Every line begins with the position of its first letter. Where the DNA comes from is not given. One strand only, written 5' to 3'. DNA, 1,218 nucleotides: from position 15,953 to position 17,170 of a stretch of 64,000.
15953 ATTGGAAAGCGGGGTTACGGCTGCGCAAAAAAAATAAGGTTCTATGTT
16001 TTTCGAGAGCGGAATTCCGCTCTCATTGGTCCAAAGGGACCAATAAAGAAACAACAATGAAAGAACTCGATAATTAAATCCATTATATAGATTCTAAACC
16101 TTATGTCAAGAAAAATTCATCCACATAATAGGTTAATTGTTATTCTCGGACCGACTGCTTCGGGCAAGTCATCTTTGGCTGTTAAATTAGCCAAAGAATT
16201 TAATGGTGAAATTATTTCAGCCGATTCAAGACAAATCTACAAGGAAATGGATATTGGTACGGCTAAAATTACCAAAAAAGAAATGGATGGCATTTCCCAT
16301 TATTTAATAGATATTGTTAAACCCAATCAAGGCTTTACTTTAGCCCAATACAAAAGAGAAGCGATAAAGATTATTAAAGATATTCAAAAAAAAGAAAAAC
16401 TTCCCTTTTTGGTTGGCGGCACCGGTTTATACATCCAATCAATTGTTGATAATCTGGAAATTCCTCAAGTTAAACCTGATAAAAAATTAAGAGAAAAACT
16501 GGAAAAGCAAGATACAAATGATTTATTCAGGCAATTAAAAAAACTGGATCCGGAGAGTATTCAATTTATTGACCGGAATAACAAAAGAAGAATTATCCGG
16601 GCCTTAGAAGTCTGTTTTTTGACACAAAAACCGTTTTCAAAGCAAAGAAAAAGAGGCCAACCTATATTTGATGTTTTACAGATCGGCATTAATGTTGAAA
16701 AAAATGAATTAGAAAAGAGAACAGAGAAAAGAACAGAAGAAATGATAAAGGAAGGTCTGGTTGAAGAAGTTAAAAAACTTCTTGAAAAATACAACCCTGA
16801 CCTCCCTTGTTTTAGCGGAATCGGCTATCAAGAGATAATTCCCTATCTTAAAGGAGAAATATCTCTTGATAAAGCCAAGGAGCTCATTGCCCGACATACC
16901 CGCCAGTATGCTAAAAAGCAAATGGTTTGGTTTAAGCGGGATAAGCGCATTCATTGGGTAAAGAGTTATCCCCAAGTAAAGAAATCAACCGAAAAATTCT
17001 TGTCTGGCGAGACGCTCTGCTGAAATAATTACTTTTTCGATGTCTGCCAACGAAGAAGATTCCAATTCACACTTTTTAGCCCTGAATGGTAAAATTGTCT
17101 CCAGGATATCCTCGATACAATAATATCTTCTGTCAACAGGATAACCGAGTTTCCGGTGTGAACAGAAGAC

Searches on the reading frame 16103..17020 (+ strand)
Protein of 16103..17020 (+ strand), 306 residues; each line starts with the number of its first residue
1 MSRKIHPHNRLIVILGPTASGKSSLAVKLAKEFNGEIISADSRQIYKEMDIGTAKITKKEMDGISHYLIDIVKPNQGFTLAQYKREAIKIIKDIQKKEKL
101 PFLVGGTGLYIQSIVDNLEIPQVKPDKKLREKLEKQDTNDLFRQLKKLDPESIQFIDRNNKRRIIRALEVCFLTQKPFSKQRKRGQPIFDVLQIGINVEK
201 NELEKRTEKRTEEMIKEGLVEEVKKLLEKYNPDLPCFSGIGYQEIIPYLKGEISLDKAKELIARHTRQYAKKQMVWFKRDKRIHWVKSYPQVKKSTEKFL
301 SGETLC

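Call 3: search_protein_families(library=pfam, proteins=[window:16103-17020:+], max_evalue=0.1)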
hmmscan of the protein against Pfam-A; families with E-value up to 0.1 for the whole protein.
window:16103-17020:+ (306 aa): 19 families
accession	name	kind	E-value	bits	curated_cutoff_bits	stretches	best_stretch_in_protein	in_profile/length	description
PF01715.23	IPPT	-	4.1e-84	282.5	23.6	1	44-280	1-243/243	IPP transferase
PF01745.22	IPT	-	9.8e-10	38.7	20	1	11-96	3-89/233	Isopentenyl transferase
PF13238.12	AAA_18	-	0.00066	20.6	29.4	1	12-75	1-66/128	AAA domain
PF13671.12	AAA_33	-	0.00066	20.4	27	1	11-46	1-38/143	AAA domain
PF13207.12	AAA_17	-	0.0018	19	27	0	15-62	1-47/136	AAA domain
PF02224.24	Cytidylate_kin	-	0.003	17.7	26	1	12-49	1-36/211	Cytidylate kinase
PF20720.3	nSTAND3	-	0.0045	17.1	27.2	1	7-56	15-61/155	Novel STAND NTPase 3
PF02283.22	CobU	-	0.017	15.2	27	1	12-49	1-39/168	Cobinamide kinase / cobinamide phosphate guanyltransferase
PF22746.1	SHOCT-like_DUF2089-C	-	0.017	15.2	27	0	250-263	12-25/32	SHOCT-like domain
PF08433.16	KTI12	-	0.017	15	22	0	11-47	3-36/271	Chromatin associated protein KTI12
PF13521.12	AAA_28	-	0.022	15.4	27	1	12-54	2-44/164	AAA domain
PF00519.23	PPV_E1_C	-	0.024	14.2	26.5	1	6-40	116-150/289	Papillomavirus helicase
PF00910.28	RNA_helicase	-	0.027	15.4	21.5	0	12-47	1-36/105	RNA helicase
PF00004.35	AAA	-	0.032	15.1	21.2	0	13-48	2-37/131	ATPase family associated with various cellular activities (AAA)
PF17213.9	Hydin_ADK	-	0.044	14.3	27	0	12-42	2-32/196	Hydin Adenylate kinase-like domain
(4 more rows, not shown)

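Call 4: search_protein_families(library=ncbifam, proteins=[window:16103-17020:+], max_evalue=0.1)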
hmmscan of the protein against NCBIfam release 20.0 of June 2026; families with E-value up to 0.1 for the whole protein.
window:16103-17020:+ (306 aa): 18 families
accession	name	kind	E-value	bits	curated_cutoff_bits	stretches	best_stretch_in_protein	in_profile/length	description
TIGR00174.1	miaA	equivalog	8.7e-96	320.6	148.65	1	11-288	1-285/288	tRNA (adenosine(37)-N6)-dimethylallyltransferase MiaA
TIGR02173.1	cyt_kin_arch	equivalog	0.00016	21.7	102.1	1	11-60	2-52/169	(d)CMP kinase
TIGR01526.1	nadR_NMN_Atrans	equivalog_domain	0.00078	18.8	341.15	1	9-61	162-214/325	nicotinamide-nucleotide adenylyltransferase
NF006746.0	PRK09270.1-5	subfamily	0.0024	16.8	250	0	8-36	20-48/210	nucleoside/nucleotide kinase family protein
TIGR04075.1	bacter_Pnkp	equivalog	0.0055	14.9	750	1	7-192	6-185/851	polynucleotide kinase-phosphatase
NF003226.0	PRK04195.1-1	equivalog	0.0077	15.2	588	1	7-105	38-137/405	replication factor C large subunit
TIGR00017.1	cmk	equivalog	0.012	15.4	135.55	1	11-47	4-38/217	(d)CMP kinase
TIGR01313.1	therm_gnt_kin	subfamily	0.012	15.4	113.75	0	12-42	1-31/164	gluconokinase, GntK/IdnK-type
NF004469.0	PRK05800.1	equivalog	0.015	15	161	1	10-44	3-38/173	bifunctional adenosylcobinamide kinase/adenosylcobinamide-phosphate guanylyltransferase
NF005988.0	PRK08099.1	equivalog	0.016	14.4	201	1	10-39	232-261/411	multifunctional transcriptional regulator/nicotinamide-nucleotide adenylyltransferase/ribosylnicotinamide kinase NadR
NF005576.0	PRK07261.1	equivalog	0.022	14.5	224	1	12-50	3-41/171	DNA topology modulation protein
NF001381.0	PRK00279.1-3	equivalog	0.024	14.4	187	0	12-40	3-31/188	adenylate kinase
NF005994.0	PRK08118.1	equivalog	0.027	14.5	215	1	11-49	3-40/172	DNA topology modulation protein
TIGR01978.1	sufC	equivalog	0.035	13.5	212.8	0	11-100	28-114/243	Fe-S cluster assembly ATPase SufC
NF033453.1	BREX_3_BrxF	hypoth_equivalog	0.054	13.2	50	0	8-39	15-46/149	BREX-3 system P-loop-containing protein BrxF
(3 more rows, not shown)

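Call 39: list_cluster_members(proteins=[P0001, P0007, P0013, P0016, P0025, window:16103-17020:+])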
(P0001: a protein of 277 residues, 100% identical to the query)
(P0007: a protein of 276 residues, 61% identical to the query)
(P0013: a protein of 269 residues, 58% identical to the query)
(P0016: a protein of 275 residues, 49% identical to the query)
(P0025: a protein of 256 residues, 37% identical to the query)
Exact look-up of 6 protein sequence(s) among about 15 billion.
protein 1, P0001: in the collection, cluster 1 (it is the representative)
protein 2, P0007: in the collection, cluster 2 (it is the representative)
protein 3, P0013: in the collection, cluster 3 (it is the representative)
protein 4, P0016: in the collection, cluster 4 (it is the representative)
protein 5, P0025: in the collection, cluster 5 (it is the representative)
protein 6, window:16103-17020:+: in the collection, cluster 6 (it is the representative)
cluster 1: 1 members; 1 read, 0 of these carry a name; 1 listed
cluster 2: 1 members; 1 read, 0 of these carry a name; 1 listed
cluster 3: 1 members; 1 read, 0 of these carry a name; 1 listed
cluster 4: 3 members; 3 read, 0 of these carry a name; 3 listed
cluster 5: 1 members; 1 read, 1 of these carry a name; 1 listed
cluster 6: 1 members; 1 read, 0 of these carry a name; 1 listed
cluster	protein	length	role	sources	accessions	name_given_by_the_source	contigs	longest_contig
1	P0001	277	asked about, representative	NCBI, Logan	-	-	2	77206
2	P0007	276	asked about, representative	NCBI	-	-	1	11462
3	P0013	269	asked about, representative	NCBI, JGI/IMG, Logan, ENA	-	-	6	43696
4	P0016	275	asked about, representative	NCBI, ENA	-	-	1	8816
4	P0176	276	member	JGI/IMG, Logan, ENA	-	-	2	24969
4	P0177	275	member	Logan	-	-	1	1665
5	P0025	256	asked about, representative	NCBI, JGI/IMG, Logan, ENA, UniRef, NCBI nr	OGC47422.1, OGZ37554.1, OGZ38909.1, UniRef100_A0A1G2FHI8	MAG: hypothetical protein A3A94_03255 [Candidatus Portnoybacteria bacterium ... | Uncharacterized protein n=3 Tax=Bacteria candidate phyla TaxID=1783234 ... | MAG: hypothetical protein A2713_02310 [candidate division WWE3 bacterium ...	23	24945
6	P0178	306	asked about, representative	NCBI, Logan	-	-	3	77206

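Call 52: find_homologous_proteins(query=window:16103-17020:+, max_evalue=1e-60)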
Query window:16103-17020:+ (306 aa): 5814 proteins with E <= 1e-60 among 8000 candidates; the best 120 are listed.
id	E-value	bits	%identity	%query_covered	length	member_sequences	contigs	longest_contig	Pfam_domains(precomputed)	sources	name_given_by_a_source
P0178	4.3e-196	668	100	100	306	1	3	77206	PF01745.23,PF01715.24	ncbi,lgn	-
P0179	2.7e-149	514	78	97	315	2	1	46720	PF01745.23,PF01715.24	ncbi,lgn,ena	-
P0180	1.2e-138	479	74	96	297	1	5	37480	PF01745.23,PF01715.24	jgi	-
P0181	3.6e-132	458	68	96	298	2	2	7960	PF01745.23,PF01715.24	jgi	jgi:tRNA dimethylallyltransferase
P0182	2.4e-129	449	67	98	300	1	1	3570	PF01745.23,PF01715.24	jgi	jgi:tRNA dimethylallyltransferase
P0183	2.6e-129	449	68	95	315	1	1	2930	PF01745.23,PF01715.24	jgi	jgi:tRNA dimethylallyltransferase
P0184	6.9e-129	447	69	94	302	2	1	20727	PF01745.23,PF01715.24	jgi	jgi:tRNA dimethylallyltransferase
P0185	3.8e-128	445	71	94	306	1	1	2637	PF01745.23,PF01715.24,PF00005.34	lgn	-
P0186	8.5e-128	444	69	98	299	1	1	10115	PF01745.23,PF01715.24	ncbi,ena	-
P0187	9.3e-128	444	69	98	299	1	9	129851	PF01745.23,PF01715.24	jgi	-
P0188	3.2e-127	442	65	98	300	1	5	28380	PF01745.23,PF01715.24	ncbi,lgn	-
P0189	5.1e-127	441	65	98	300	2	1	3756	PF01745.23,PF01715.24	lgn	-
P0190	6.7e-127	441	65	98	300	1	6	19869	PF01745.23,PF01715.24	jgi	-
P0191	1.1e-126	440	68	99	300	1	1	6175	PF01745.23,PF01715.24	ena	-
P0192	1.6e-126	440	67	98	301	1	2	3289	PF01745.23,PF01715.24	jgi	-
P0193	3.1e-126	439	67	98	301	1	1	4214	PF01745.23,PF01715.24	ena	-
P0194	1.0e-125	437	66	98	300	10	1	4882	PF01745.23,PF01715.24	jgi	-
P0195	1.0e-125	437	69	96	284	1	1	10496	PF01745.23,PF01715.24,PF13207.13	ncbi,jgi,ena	ncbi:MAG: tRNA (adenosine(37)-N6)-dimethylallyltransferase MiaA [Candidatus Portnoybacteria bacteriu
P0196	2.3e-125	436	69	95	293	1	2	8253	PF01745.23,PF01715.24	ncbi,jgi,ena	-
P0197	2.5e-125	436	68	96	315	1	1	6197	PF01745.23,PF01715.24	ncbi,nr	ncbi:MAG: tRNA (adenosine(37)-N6)-dimethylallyltransferase MiaA [Candidatus Portnoybacteria bacteriu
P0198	4.9e-125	435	68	95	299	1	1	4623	PF01745.23,PF01715.24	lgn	-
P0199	6.2e-125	434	68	95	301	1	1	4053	PF01745.23,PF01715.24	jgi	-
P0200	1.8e-124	433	67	96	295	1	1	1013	PF01745.23,PF01715.24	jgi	-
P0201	2.3e-124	433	66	96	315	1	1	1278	PF01745.23,PF01715.24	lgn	-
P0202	2.5e-124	432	66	98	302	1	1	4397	PF01745.23,PF01715.24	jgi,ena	-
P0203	3.2e-124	432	67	96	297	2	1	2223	PF01745.23,PF01715.24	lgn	-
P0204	4.6e-123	428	64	98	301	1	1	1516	PF01745.23,PF01715.24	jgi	-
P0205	5.4e-123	428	65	98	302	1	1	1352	PF01745.23,PF01715.24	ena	-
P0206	5.8e-123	428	68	95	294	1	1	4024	PF01745.23,PF01715.24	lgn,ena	-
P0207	7.1e-123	428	67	96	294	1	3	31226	PF01745.23,PF01715.24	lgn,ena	-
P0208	8.8e-123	427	66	98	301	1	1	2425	PF01745.23,PF01715.24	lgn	-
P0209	9.3e-123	427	69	93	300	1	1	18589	PF01745.23,PF01715.24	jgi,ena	-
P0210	1.2e-122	427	68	95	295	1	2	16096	PF01745.23,PF01715.24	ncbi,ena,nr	ncbi:tRNA (adenosine(37)-N6)-dimethylallyltransferase MiaA [Patescibacteria group bacterium]|nr:tRNA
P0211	1.4e-122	427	66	96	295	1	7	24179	PF01745.23,PF01715.24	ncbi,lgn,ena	-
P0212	1.7e-122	426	67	96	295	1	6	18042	PF01745.23,PF01715.24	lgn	-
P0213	3.4e-122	425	67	98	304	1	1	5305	PF01745.23,PF01715.24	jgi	-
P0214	3.7e-122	425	65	98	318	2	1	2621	PF01745.23,PF01715.24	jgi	-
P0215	3.9e-122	425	67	96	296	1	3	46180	PF01745.23,PF01715.24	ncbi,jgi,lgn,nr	ncbi:MAG: tRNA (adenosine(37)-N6)-dimethylallyltransferase MiaA [Parcubacteria group bacterium]|nr:t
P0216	3.9e-122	425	65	98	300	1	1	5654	PF01745.23,PF01715.24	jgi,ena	-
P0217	5.0e-122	425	65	96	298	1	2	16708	PF01745.23,PF01715.24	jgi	jgi:tRNA dimethylallyltransferase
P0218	5.9e-122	425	66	95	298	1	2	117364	PF01745.23,PF01715.24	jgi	-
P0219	6.1e-122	425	65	96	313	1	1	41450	PF01745.23,PF01715.24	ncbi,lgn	-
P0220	8.4e-122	424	65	98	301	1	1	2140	PF01745.23,PF01715.24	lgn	-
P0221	1.0e-121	424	68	91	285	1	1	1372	PF01745.23,PF01715.24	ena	-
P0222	1.4e-121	423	66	95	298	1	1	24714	PF01745.23,PF01715.24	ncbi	-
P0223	1.7e-121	423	67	95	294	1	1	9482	PF01745.23,PF01715.24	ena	-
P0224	2.5e-121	423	67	95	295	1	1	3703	PF01745.23,PF01715.24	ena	-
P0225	4.1e-121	422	67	95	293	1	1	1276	PF01745.23,PF01715.24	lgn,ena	-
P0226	5.0e-121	422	66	99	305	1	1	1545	PF01745.23,PF01715.24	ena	-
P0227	6.9e-121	421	64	97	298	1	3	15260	PF01745.23,PF01715.24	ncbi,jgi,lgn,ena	-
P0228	8.3e-121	421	66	94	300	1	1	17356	PF01745.23,PF01715.24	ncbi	-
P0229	1.2e-120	420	66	94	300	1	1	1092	PF01745.23,PF01715.24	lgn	-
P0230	1.7e-120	420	66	95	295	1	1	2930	PF01745.23,PF01715.24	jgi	jgi:tRNA dimethylallyltransferase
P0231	2.6e-120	419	64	98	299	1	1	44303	PF01745.23,PF01715.24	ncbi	-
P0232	3.5e-120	419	66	96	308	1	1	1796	PF01745.23,PF01715.24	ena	-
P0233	4.2e-120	419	66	94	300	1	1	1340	PF01745.23,PF01715.24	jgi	-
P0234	4.3e-120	419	67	95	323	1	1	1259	PF01745.23,PF01715.24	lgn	-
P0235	5.0e-120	418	66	95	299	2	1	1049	PF01745.23,PF01715.24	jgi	-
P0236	6.4e-120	418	64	98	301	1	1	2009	PF01745.23,PF01715.24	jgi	-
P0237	6.9e-120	418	63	96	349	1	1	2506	PF01745.23,PF01715.24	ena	-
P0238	1.1e-119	417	66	97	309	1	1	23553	PF01745.23,PF01715.24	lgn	-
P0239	1.3e-119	417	65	95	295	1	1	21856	PF01745.23,PF01715.24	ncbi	-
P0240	1.4e-119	417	64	95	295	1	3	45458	PF01745.23,PF01715.24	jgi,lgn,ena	-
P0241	1.8e-119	417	67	91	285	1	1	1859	PF01745.23,PF01715.24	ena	-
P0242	1.8e-119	417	63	98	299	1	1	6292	PF01745.23,PF01715.24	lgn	-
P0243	2.0e-119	416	64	95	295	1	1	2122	PF01745.23,PF01715.24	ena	-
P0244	2.4e-119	416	67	91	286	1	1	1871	PF01745.23,PF01715.24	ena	-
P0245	2.8e-119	416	67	91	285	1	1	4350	PF01745.23,PF01715.24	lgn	-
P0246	2.8e-119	416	67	91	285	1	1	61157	PF01745.23,PF01715.24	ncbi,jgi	-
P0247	3.4e-119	416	68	90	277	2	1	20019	PF01715.24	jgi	-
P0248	4.2e-119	415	63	98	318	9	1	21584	PF01745.23,PF01715.24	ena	-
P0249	5.0e-119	415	63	97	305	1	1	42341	PF01745.23,PF01715.24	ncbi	-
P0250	7.9e-119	414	67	96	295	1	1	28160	PF01745.23,PF01715.24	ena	-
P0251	8.0e-119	414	66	96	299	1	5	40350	PF01745.23,PF01715.24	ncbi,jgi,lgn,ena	-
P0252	8.1e-119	414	65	95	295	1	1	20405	PF01745.23,PF01715.24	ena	-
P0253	8.5e-119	414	67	96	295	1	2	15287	PF01745.23,PF01715.24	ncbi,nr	ncbi:MAG: tRNA (adenosine(37)-N6)-dimethylallyltransferase MiaA [Patescibacteria group bacterium]|nr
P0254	1.1e-118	414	65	95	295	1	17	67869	PF01745.23,PF01715.24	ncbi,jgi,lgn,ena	-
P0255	1.3e-118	414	66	95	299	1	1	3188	PF01745.23,PF01715.24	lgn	-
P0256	1.3e-118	414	65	95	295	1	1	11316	PF01745.23,PF01715.24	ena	-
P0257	1.5e-118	414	64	96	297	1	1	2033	PF01745.23,PF01715.24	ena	-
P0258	1.5e-118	414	64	97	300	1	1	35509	PF01745.23,PF01715.24,PF13671.13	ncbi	ncbi:MAG: tRNA (adenosine(37)-N6)-dimethylallyltransferase MiaA [bacterium]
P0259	1.6e-118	413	65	96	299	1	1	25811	PF01745.23,PF01715.24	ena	-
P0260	1.6e-118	413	64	98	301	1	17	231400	PF01745.23,PF01715.24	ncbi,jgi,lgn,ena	-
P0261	2.9e-118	413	65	95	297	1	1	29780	PF01745.23,PF01715.24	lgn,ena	-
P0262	3.1e-118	412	62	95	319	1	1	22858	PF01745.23,PF01715.24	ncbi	-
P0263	4.7e-118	412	66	96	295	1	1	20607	PF01745.23,PF01715.24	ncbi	ncbi:MAG: tRNA (adenosine(37)-N6)-dimethylallyltransferase MiaA [Patescibacteria group bacterium]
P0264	6.0e-118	412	62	97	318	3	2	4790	PF01745.23,PF01715.24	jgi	-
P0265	7.4e-118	411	65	95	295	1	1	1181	PF01745.23,PF01715.24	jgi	-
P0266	8.0e-118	411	64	96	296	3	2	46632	PF01745.23,PF01715.24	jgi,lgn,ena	-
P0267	9.3e-118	411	64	96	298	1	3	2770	PF01745.23,PF01715.24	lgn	-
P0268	9.8e-118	411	63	98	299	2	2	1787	PF01745.23,PF01715.24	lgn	-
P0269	1.1e-117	411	66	97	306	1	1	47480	PF01745.23,PF01715.24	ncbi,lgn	-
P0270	1.4e-117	410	63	98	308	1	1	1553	PF01745.23,PF01715.24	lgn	-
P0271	2.3e-117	410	64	95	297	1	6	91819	PF01745.23,PF01715.24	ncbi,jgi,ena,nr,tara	ncbi:MAG: tRNA (adenosine(37)-N6)-dimethylallyltransferase MiaA [Parcubacteria group bacterium]|jgi:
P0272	2.7e-117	409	65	96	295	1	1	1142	PF01745.23,PF01715.24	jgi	-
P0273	3.4e-117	409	64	96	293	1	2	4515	PF01745.23,PF01715.24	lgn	-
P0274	3.5e-117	409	63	98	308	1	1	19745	PF01745.23,PF01715.24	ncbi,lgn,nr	ncbi:MAG: tRNA (adenosine(37)-N6)-dimethylallyltransferase MiaA [Patescibacteria group bacterium]|nr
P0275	8.0e-117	408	66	96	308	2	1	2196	PF01745.23,PF01715.24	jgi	-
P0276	8.4e-117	408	66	96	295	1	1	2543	PF01745.23,PF01715.24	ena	-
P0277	1.6e-116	407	61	98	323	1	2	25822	PF01745.23,PF01715.24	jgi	-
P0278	1.9e-116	407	64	96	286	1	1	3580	PF01745.23,PF01715.24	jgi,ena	-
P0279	2.9e-116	406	68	91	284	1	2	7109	PF01745.23,PF01715.24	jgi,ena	-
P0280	3.9e-116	406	65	92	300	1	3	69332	PF01745.23,PF01715.24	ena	-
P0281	4.5e-116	405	68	91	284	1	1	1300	PF01745.23,PF01715.24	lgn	-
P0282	1.5e-115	404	62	97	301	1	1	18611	PF01745.23,PF01715.24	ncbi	ncbi:MAG: tRNA (adenosine(37)-N6)-dimethylallyltransferase MiaA [Patescibacteria group bacterium]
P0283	1.5e-115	404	63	98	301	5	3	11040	PF01745.23,PF01715.24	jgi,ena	-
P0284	3.1e-115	403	68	91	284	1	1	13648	PF01745.23,PF01715.24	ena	-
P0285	3.5e-115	402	67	91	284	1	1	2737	PF01745.23,PF01715.24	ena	-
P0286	3.7e-115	402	65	95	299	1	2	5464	PF01745.23,PF01715.24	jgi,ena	-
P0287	5.4e-115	402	68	91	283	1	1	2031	PF01745.23,PF01715.24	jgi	-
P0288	1.0e-114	401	64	97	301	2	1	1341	PF01745.23,PF01715.24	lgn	-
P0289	9.1e-114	398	62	98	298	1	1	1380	PF01745.23,PF01715.24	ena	-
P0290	1.6e-113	397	60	98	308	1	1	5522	PF01745.23,PF01715.24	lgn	-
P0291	1.6e-113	397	63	93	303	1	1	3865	PF01745.23,PF01715.24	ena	-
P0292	2.9e-113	396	62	96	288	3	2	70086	PF01745.23,PF01715.24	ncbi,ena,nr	ncbi:tRNA (adenosine(37)-N6)-dimethylallyltransferase MiaA [Patescibacteria group bacterium]|nr:tRNA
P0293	3.5e-113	396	62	98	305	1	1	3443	PF01745.23,PF01715.24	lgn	-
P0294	6.8e-113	395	62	95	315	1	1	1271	PF01745.23,PF01715.24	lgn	-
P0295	7.3e-113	395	63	98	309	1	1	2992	PF01745.23,PF01715.24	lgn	-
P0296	8.6e-113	395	59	98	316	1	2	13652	PF01745.23,PF01715.24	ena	-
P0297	1.2e-112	394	65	95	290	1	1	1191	PF01745.23,PF01715.24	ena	-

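Call 53: find_encoding_contigs(protein=P0180, flank=3000, max_places=6)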
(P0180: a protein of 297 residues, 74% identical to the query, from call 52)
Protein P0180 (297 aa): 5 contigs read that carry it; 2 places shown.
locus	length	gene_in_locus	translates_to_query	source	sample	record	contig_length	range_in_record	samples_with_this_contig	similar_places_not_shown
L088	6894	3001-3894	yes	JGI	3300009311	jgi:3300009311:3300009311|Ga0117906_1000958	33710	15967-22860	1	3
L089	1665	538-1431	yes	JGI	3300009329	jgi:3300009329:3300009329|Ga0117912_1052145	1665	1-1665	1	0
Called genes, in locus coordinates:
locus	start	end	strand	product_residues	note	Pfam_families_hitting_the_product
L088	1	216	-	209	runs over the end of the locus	PF09335:VTT_dom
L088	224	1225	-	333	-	PF01087:GalP_UDP_transf, PF16268:DUF4921, PF16285:DUF4931_N, PF02744:GalP_UDP_tr_C (weak), PF11969:DcpS_C (weak), PF01230:HIT (weak)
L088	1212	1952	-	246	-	PF00535:Glycos_transf_2, PF10111:Glyco_tranf_2_2, PF13641:Glyco_tranf_2_3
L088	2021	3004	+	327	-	PF00919:UPF0004, PF04055:Radical_SAM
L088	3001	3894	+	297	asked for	PF01745:IPT (weak), PF01715:IPPT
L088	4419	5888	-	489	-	PF02934:GatB_N, PF02637:GatB_Yqey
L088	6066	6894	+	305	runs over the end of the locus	PF00303:Thymidylat_synt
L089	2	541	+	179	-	?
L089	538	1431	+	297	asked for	PF01745:IPT (weak), PF01715:IPPT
